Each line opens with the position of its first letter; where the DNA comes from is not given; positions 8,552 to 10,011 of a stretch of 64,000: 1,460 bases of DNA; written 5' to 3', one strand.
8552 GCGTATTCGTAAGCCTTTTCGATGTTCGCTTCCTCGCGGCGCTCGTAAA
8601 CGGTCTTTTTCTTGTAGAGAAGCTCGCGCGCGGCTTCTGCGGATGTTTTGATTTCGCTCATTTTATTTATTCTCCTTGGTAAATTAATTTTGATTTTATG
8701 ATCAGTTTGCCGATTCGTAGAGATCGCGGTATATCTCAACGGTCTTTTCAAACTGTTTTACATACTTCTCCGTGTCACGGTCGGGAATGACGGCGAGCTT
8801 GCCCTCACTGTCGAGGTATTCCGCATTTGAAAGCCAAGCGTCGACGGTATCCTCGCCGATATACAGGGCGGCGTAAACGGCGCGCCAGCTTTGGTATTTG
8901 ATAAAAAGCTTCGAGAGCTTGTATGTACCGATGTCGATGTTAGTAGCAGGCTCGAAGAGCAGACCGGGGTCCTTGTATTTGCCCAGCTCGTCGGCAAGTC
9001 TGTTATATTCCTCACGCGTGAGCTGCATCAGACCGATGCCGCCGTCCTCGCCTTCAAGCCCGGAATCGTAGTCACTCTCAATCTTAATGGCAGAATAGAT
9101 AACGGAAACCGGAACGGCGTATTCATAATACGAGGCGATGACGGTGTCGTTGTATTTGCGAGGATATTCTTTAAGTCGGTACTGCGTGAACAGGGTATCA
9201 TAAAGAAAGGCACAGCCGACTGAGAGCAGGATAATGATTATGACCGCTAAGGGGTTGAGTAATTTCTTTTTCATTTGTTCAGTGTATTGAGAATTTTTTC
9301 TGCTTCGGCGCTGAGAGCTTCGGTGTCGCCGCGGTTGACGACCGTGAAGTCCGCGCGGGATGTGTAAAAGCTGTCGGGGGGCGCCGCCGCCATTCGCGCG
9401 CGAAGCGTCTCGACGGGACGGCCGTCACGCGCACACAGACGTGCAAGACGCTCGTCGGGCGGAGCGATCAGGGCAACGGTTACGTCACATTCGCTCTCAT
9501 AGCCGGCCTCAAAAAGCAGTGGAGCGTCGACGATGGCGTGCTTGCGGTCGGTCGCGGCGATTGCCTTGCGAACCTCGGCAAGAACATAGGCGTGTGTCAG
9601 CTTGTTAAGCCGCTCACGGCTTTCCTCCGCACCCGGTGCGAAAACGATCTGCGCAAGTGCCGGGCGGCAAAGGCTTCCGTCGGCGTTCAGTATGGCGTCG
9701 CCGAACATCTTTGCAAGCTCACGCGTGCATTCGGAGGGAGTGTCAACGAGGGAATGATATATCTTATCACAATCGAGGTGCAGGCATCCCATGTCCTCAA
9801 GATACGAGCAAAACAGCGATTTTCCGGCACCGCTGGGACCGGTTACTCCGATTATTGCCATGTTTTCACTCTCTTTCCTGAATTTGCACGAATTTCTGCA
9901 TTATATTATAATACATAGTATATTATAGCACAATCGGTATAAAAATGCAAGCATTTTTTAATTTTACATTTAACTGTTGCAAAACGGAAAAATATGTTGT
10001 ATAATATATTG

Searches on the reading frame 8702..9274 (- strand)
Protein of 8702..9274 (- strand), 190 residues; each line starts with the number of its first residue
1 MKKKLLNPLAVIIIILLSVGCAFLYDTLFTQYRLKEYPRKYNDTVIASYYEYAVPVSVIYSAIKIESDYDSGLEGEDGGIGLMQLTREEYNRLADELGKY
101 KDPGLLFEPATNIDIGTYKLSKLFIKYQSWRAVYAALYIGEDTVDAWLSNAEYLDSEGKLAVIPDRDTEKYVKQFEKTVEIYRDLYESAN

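Call 29: search_protein_families(library=pfam, proteins=[window:8702-9274:-], max_evalue=0.00001)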
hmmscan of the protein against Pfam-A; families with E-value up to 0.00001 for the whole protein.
window:8702-9274:- (190 aa): 1 family
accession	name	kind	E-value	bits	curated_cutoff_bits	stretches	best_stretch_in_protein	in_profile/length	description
PF01464.25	SLT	-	1.4e-14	54.1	21.3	1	47-152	5-109/117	Transglycosylase SLT domain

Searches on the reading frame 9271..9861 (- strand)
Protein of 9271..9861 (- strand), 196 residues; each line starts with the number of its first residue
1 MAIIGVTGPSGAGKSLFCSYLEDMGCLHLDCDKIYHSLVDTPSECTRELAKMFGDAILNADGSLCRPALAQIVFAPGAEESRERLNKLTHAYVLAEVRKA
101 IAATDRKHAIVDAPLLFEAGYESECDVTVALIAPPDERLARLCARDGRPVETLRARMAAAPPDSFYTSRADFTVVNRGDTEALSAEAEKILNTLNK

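Call 29: search_protein_families(library=pfam, proteins=[window:9271-9861:-], max_evalue=0.00001)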
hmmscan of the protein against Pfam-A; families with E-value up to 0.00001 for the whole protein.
window:9271-9861:- (196 aa): 2 families
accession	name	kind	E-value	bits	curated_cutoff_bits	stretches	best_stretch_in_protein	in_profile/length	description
PF01121.26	CoaE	-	6.3e-37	127.4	27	1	3-180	2-178/180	Dephospho-CoA kinase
PF13238.12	AAA_18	-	5.1e-07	30.6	29.4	1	4-152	1-118/128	AAA domain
